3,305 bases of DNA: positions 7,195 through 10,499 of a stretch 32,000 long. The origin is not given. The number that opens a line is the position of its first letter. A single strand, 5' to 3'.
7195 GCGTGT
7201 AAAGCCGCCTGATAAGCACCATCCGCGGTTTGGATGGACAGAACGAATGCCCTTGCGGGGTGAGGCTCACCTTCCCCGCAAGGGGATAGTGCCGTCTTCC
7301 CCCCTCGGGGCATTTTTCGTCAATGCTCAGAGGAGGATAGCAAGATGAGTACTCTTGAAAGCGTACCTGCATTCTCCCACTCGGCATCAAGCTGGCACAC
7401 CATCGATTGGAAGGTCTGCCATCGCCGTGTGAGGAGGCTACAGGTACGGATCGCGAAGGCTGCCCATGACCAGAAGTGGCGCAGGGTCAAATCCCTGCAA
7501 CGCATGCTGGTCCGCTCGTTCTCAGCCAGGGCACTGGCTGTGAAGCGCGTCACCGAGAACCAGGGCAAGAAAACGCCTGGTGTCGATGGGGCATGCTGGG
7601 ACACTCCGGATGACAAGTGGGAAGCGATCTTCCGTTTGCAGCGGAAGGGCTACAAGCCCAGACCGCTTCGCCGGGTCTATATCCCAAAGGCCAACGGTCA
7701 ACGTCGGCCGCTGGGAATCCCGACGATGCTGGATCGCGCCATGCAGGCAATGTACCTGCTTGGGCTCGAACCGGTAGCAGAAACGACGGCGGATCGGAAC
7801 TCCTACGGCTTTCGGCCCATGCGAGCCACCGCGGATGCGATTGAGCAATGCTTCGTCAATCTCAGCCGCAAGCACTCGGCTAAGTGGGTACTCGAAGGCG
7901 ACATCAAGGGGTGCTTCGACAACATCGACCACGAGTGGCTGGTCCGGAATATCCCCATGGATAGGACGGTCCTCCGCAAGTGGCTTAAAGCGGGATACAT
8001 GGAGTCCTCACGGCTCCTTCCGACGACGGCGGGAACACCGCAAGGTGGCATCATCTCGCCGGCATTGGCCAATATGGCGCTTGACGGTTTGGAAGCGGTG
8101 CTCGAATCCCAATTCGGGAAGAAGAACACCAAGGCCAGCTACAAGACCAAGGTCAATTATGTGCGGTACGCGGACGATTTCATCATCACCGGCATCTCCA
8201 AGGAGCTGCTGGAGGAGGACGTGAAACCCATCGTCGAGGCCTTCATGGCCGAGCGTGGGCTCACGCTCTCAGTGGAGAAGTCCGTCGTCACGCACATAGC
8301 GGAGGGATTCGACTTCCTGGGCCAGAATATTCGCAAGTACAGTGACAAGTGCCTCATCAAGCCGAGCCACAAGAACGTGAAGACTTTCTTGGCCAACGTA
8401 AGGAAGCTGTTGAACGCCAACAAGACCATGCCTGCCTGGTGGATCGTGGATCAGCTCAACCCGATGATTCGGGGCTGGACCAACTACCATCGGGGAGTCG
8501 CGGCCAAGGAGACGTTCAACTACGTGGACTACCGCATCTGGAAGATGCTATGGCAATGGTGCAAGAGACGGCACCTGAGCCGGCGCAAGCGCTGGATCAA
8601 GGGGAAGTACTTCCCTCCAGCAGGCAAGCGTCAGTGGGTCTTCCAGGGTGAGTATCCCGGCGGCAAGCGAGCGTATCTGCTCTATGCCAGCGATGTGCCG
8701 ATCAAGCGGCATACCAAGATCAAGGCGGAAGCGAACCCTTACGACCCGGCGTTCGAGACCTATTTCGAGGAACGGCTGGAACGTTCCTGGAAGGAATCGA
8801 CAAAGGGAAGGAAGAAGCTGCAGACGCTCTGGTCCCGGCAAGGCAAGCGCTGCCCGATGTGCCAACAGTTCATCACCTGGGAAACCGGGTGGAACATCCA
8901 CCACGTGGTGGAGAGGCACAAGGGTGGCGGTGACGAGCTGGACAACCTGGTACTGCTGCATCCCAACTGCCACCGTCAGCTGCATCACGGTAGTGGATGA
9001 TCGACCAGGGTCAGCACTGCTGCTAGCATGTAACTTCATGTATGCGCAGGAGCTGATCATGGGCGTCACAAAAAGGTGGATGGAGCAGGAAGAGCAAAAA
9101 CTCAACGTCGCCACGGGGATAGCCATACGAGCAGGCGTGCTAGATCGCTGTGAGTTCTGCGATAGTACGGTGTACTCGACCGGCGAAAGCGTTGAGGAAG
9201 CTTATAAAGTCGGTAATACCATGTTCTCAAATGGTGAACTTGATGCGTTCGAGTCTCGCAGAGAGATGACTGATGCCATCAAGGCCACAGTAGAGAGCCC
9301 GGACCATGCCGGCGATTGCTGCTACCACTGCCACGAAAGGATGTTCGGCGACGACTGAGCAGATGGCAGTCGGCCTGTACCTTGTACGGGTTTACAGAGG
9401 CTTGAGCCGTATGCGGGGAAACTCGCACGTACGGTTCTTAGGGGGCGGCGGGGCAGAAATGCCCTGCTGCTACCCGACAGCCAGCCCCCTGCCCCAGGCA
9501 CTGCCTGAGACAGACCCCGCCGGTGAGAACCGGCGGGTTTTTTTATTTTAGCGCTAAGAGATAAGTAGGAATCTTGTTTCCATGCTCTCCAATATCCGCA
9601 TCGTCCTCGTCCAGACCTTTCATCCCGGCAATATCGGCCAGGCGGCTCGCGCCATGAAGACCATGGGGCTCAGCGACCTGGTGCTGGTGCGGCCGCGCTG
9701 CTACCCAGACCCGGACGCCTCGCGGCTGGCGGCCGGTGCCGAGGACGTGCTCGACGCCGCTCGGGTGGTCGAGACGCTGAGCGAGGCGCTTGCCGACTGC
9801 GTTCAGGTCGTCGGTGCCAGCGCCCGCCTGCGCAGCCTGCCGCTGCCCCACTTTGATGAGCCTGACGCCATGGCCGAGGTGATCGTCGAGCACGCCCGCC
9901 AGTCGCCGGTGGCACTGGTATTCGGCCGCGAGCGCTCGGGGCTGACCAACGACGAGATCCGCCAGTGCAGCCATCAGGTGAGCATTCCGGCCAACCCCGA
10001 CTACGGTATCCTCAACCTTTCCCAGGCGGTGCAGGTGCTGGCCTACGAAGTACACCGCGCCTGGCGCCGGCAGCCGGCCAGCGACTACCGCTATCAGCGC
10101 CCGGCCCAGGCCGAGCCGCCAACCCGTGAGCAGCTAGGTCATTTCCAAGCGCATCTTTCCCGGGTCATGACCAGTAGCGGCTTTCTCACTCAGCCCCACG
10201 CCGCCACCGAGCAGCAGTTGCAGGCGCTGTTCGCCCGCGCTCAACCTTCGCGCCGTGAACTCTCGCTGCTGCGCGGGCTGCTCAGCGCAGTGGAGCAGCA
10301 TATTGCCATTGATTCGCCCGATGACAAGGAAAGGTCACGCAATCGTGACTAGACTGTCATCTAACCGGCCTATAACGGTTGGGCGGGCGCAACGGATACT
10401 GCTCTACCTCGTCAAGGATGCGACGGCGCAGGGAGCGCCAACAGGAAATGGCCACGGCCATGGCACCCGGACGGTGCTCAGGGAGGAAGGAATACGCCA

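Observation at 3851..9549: Group II intron lodged inside the groEL termination codon, between groEL and its own terminator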

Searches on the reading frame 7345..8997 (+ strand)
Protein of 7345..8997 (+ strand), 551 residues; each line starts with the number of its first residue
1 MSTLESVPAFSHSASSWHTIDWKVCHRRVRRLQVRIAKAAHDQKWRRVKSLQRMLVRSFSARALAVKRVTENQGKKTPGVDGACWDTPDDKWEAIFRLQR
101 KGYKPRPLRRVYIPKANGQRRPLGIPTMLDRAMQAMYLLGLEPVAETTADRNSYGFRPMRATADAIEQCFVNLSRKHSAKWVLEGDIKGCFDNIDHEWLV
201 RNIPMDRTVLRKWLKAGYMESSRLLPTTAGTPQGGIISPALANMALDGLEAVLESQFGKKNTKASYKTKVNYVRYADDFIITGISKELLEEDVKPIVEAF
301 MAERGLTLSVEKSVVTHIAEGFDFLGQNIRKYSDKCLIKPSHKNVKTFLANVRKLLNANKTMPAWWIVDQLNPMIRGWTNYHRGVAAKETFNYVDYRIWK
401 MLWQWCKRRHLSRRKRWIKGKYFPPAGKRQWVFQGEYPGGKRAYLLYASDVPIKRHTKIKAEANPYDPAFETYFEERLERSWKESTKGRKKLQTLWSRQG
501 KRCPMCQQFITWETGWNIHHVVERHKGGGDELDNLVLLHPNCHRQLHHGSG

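Call 11: search_protein_families(library=pfam, proteins=[window:7345-8997:+])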
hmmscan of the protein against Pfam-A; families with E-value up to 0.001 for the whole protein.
window:7345-8997:+ (551 aa): 4 families
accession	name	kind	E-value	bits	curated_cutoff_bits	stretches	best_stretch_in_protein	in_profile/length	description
PF00078.32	RVT_1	-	1.3e-41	143.1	29.6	1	113-329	1-205/205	Reverse transcriptase (RNA-dependent DNA polymerase)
PF13655.11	RVT_N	-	4e-33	114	28.1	1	17-97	1-82/83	N-terminal domain of reverse transcriptase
PF08388.16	GIIM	-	7.5e-20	71.1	23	1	345-423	1-80/80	Group II intron, maturase-specific domain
PF01844.29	HNH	-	4.5e-12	46.4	21.4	1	503-548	1-46/47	HNH endonuclease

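Call 13: find_related_loci(query=window:7345-8997:+, collection=genome_contigs, flank=6000)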
Query window:7345-8997:+ (551 aa) in genome_contigs; peptide patterns used: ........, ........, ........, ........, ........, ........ (x = any residue, [..] = any of these).
159 stretches matched a pattern; 136 encode a relative of the query (tblastn E <= 1e-3); the best 80 are kept; 79 distinct loci.
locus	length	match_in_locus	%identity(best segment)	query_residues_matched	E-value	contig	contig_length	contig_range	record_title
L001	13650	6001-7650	97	1-550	0e+0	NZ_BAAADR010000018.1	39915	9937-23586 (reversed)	Halomonas salifodinae strain JCM 14803 sequence18, whole genome shotgun sequence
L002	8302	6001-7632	79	7-550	0e+0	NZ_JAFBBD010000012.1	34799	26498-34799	Spongiibacter marinus strain DSM 17750 Ga0415252_12, whole genome shotgun sequence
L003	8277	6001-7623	79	7-547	0e+0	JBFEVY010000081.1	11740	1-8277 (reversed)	MAG: Spongiibacteraceae bacterium isolate Mix_mud08.2021.06.44 k141_268153_length_11740_cov_7.0000, whole genome shotgun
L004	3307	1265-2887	79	7-547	0e+0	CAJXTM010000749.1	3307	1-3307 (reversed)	MAG TPA_asm: uncultured Rhodopirellula sp. isolate SRR3933181_bin.31_MetaBAT_v2.12.1_MAG genome assembly, contig: NODE_5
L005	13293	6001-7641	78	1-547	0e+0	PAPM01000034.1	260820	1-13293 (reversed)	MAG: Pseudomonadales bacterium isolate SP163 MHASMcontig_1034816, whole genome shotgun sequence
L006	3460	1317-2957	76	1-547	0e+0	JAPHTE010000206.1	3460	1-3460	MAG: Lysobacterales bacterium isolate N1M-Bin_12 c_000000166480, whole genome shotgun sequence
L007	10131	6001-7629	76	6-548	0e+0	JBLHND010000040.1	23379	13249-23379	MAG: Motiliproteus sp. isolate 3300055726_9 Ga0535650_0002838, whole genome shotgun sequence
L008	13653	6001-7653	75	1-551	0e+0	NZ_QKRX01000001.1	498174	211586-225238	Nitrincola tibetensis strain xg18 xg18_scaffold1, whole genome shotgun sequence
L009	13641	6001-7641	75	1-547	0e+0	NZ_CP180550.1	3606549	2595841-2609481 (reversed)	Neptuniibacter sp. QD37_6 chromosome, complete genome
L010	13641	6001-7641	72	1-547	0e+0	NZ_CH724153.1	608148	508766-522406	Reinekea blandensis MED297 scf_1099646007051, whole genome shotgun sequence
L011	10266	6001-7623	74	7-547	0e+0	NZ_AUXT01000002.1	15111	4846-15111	Pseudoalteromonas luteoviolacea NCIMB 1942 contig_10, whole genome shotgun sequence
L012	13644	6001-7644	72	1-548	0e+0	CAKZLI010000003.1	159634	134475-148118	MAG TPA_asm: uncultured Glaciecola sp. isolate ERR2094168_bin.148_CONCOCT_v1.1_MAG genome assembly, contig: ERZ650160.40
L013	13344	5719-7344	72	7-547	0e+0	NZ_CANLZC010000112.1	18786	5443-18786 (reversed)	Uncultured Shewanella sp. isolate 4-1054.fasta NODE_112, whole genome shotgun sequence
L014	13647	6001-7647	71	1-547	0e+0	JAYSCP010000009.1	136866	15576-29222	MAG: Alteromonadaceae bacterium isolate ZZ2_ZZA245_bin.30 NODE_106_length_136866_cov_78.526763, whole genome shotgun seq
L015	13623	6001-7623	74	7-547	0e+0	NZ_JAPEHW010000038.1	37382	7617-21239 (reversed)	Pseudoalteromonas sp. G4 NODE_38_length_37382_cov_206.274975, whole genome shotgun sequence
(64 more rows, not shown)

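Call 55: find_encoding_contigs(protein=window:7345-8997:+, flank=5000, max_places=8)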
Protein window:7345-8997:+ (551 aa): 6 contigs read that carry it; 4 places shown.
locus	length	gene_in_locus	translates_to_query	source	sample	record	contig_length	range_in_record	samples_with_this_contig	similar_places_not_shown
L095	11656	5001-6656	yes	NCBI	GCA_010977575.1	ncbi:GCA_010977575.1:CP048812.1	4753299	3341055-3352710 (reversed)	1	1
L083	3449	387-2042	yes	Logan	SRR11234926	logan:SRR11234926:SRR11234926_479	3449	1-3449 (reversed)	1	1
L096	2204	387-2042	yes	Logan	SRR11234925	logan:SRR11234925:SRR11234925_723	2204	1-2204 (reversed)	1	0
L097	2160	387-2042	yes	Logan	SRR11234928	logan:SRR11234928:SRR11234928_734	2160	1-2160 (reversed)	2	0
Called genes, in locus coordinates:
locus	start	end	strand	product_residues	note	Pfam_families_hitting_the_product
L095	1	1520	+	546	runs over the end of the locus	PF00118:Cpn60_TCP1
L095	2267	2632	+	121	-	PF13542:HTH_Tnp_ISL3, PF01527:HTH_Tnp_1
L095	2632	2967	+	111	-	PF05717:TnpB_IS66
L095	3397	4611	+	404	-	PF13005:zf-IS66, PF03050:DDE_Tnp_IS66, PF13817:DDE_Tnp_IS66_C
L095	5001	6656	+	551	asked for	PF13655:RVT_N, PF00078:RVT_1, PF08388:GIIM, PF01844:HNH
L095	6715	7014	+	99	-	PF20735:Lambda_ea8_5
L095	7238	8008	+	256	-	PF00588:SpoU_methylase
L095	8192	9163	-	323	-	PF01063:Aminotran_4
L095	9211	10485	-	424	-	PF00070:Pyr_redox (faint), PF01266:DAO, PF07992:Pyr_redox_2 (faint), PF13450:NAD_binding_8 (weak)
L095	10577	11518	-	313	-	PF02423:OCD_Mu_crystall, PF01488:Shikimate_DH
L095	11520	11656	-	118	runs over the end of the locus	PF01042:Ribonuc_L-PSP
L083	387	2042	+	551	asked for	PF13655:RVT_N, PF00078:RVT_1, PF08388:GIIM, PF01844:HNH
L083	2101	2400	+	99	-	PF20735:Lambda_ea8_5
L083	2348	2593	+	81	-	-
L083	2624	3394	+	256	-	PF00588:SpoU_methylase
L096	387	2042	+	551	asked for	PF13655:RVT_N, PF00078:RVT_1, PF08388:GIIM, PF01844:HNH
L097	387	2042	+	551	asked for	PF13655:RVT_N, PF00078:RVT_1, PF08388:GIIM, PF01844:HNH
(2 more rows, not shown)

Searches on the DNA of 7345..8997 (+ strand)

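Call 30: search_dna_similar(query=L026:4985-8230:+, collection=ecoli_genomes, mode=distant, max_rows=12)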
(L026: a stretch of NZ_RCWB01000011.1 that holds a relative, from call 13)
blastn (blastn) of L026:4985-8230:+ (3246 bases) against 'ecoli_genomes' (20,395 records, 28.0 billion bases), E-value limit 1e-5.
Records with a match: 709; places in all: 898; records where one place covers at least 80% of the query: 2.
Genomes with a match: 544 of 5426; with a place that covers at least 80% of the query: 2. Places per genome that has any: lowest 1, median 1, highest 9. On chromosomes: 114 places; on plasmids: 784.
Best place of each record, by identity: 80-90% 31; 60-80% 678.
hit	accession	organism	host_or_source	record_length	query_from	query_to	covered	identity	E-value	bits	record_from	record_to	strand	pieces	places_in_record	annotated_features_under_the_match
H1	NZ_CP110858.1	Escherichia coli strain LST200A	Homo sapiens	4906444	1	3207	81%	77.8%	0e+0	2085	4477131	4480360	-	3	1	ltrA: group II intron reverse transcriptase/maturase | DUF2188 domain-containing protein | groL: chaperonin GroEL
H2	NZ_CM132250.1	Escherichia coli strain 23AR1101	Homo sapiens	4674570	1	3207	81%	77.7%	0e+0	2076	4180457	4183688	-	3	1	ltrA: group II intron reverse transcriptase/maturase | DUF2188 domain-containing protein | groL: chaperonin GroEL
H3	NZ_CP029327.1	Escherichia coli strain A37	Notomys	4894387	338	3207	56%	74.2%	0e+0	1116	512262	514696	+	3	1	ltrA: group II intron reverse transcriptase/maturase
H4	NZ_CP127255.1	Escherichia coli strain Q5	Coturnix coturnix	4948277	338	3207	56%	74.2%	0e+0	1116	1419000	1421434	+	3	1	ltrA: group II intron reverse transcriptase/maturase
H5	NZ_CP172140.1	Escherichia coli strain GF130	chicken meat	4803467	338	3207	56%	74.2%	0e+0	1116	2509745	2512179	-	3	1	ltrA: group II intron reverse transcriptase/maturase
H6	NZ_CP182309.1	Escherichia coli strain EC100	pig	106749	489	3207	49%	67.9%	5e-74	498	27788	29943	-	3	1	ltrA: group II intron reverse transcriptase/maturase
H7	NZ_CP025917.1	Escherichia coli strain 120899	Homo sapiens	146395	489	3205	49%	67.9%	6e-73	496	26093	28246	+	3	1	ltrA: group II intron reverse transcriptase/maturase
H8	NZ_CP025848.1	Escherichia coli strain 602354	Homo sapiens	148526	489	3205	49%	67.9%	6e-73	496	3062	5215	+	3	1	ltrA: group II intron reverse transcriptase/maturase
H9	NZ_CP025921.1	Escherichia coli strain 103605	Homo sapiens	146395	489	3205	49%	67.9%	6e-73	496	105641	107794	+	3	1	ltrA: group II intron reverse transcriptase/maturase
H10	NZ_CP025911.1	Escherichia coli strain 204446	Homo sapiens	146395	489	3205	49%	67.9%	6e-73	496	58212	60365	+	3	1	ltrA: group II intron reverse transcriptase/maturase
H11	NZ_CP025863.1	Escherichia coli strain 504237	Homo sapiens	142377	489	3205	49%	67.9%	6e-73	496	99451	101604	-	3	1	ltrA: group II intron reverse transcriptase/maturase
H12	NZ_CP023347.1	Escherichia coli strain ETEC-2265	Homo sapiens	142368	489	3205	49%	67.9%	6e-73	496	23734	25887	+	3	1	ltrA: group II intron reverse transcriptase/maturase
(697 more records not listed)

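Call 31: get_annotated_region(hit=H1, flank=2500)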
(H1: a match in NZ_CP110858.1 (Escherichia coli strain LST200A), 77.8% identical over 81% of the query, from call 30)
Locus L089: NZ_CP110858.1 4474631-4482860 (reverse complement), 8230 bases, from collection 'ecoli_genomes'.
description: Escherichia coli strain LST200A chromosome, complete genome
organism: Escherichia coli strain LST200A (NCBI taxid 562)
replicon: chromosome; assembly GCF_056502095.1
host: Homo sapiens; source: Boston, MA, USA; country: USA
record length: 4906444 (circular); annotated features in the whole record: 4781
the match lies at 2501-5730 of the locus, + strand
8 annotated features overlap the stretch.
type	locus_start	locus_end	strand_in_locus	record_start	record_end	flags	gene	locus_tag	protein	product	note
CDS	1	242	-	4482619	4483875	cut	yjeH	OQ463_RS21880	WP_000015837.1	L-methionine/branched-chain amino acid transporter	-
CDS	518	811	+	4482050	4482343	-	groS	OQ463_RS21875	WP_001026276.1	co-chaperone GroES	-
CDS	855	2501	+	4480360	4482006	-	groL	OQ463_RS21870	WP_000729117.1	chaperonin GroEL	60 kDa chaperone family; promotes refolding of misfolded polypeptides especially under stressful conditions; forms two ...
CDS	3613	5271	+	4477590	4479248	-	ltrA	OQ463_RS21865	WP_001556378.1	group II intron reverse transcriptase/maturase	-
CDS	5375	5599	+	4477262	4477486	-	-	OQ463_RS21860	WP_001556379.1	DUF2188 domain-containing protein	-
CDS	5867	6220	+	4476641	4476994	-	yjeI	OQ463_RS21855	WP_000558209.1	DUF4156 domain-containing protein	-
CDS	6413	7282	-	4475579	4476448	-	yjeJ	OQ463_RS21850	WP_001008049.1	YjeJ family protein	-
CDS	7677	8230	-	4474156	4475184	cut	epmB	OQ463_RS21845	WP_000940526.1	EF-P beta-lysylation protein EpmB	-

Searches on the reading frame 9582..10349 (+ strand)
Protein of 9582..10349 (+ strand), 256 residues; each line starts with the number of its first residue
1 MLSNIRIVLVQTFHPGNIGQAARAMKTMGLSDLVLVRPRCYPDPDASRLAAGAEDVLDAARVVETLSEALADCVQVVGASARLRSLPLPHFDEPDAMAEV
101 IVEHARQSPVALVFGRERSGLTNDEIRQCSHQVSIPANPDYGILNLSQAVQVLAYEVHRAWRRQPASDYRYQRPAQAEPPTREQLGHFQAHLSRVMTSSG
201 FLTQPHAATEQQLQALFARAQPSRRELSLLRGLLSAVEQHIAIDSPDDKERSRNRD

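Call 11: search_protein_families(library=pfam, proteins=[window:9582-10349:+])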
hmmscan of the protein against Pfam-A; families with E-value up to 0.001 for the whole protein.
window:9582-10349:+ (256 aa): 1 family
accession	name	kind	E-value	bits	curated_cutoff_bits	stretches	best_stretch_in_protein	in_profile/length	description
PF00588.24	SpoU_methylase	-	1.1e-30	107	29.7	1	5-155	2-142/142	SpoU rRNA Methylase family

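Call 19: find_encoding_contigs(protein=window:9582-10349:+, flank=8000, max_places=8)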
Protein window:9582-10349:+ (256 aa): 11 contigs read that carry it; 8 places shown.
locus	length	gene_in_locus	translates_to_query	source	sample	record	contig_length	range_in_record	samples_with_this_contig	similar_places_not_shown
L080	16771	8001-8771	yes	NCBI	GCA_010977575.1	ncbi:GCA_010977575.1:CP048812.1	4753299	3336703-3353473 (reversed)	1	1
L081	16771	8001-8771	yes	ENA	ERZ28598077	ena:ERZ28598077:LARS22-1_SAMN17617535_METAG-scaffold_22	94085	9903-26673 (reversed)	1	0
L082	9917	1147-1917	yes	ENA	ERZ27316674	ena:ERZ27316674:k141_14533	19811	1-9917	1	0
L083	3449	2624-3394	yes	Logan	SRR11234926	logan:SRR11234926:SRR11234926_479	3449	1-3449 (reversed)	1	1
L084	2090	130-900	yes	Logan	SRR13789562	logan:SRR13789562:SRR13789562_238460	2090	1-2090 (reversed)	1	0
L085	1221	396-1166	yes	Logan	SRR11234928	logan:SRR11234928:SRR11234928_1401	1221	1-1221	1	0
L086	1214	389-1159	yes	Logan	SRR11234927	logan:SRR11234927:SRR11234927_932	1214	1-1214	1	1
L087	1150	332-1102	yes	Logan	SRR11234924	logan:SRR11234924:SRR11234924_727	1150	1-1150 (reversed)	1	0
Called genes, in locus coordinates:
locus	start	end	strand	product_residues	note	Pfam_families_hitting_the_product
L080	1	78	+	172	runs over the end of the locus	PF04186:FxsA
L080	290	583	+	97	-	PF00166:Cpn10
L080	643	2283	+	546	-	PF00118:Cpn60_TCP1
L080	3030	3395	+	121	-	PF13542:HTH_Tnp_ISL3, PF01527:HTH_Tnp_1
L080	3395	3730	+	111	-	PF05717:TnpB_IS66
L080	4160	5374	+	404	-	PF13005:zf-IS66, PF03050:DDE_Tnp_IS66, PF13817:DDE_Tnp_IS66_C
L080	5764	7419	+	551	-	PF13655:RVT_N, PF00078:RVT_1, PF08388:GIIM, PF01844:HNH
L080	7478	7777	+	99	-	PF20735:Lambda_ea8_5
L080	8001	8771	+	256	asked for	PF00588:SpoU_methylase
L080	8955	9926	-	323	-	PF01063:Aminotran_4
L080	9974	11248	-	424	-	PF00070:Pyr_redox (faint), PF01266:DAO, PF07992:Pyr_redox_2 (faint), PF13450:NAD_binding_8 (weak)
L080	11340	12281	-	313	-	PF02423:OCD_Mu_crystall, PF01488:Shikimate_DH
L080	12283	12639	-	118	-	PF01042:Ribonuc_L-PSP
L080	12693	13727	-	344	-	PF00850:Hist_deacetyl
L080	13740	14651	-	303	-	PF06808:DctM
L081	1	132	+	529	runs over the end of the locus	PF00890:FAD_binding_2, PF01266:DAO (weak), PF02910:Succ_DH_flav_C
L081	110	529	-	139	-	PF07254:Cpta_toxin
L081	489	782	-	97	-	PF03937:Sdh5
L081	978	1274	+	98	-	PF00216:Bac_DNA_binding, PF18291:HU-HIG (weak)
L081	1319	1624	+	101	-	PF06305:LapA_dom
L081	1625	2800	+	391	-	PF07719:TPR_2 (faint), PF13176:TPR_7 (faint), PF13428:TPR_14 (faint), PF14559:TPR_19 (faint), PF13432:TPR_16 (weak), PF18073:Zn_ribbon_LapB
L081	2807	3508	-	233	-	PF00215:OMPdecase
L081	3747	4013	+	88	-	PF14520:HHH_5 (faint), PF12836:HHH_3, PF14579:HHH_6 (weak), PF00633:HHH (weak), PF03934:T2SSK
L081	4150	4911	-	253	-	PF00106:adh_short, PF08659:KR, PF23441:SDR (weak), PF13561:adh_short_C2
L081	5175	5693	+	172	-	PF04186:FxsA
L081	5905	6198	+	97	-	PF00166:Cpn10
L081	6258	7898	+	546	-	PF00118:Cpn60_TCP1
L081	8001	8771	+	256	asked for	PF00588:SpoU_methylase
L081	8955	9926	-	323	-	PF01063:Aminotran_4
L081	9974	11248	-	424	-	PF00070:Pyr_redox (faint), PF01266:DAO, PF07992:Pyr_redox_2 (faint), PF13450:NAD_binding_8 (weak)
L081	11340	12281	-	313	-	PF02423:OCD_Mu_crystall, PF01488:Shikimate_DH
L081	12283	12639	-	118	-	PF01042:Ribonuc_L-PSP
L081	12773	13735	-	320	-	-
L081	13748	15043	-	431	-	PF06808:DctM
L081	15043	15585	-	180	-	PF04290:DctQ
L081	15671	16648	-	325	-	PF03480:DctP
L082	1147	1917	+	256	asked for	PF00588:SpoU_methylase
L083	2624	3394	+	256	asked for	PF00588:SpoU_methylase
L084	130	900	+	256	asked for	PF00588:SpoU_methylase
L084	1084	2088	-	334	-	?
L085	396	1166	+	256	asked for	PF00588:SpoU_methylase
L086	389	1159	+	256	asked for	PF00588:SpoU_methylase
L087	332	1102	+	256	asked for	PF00588:SpoU_methylase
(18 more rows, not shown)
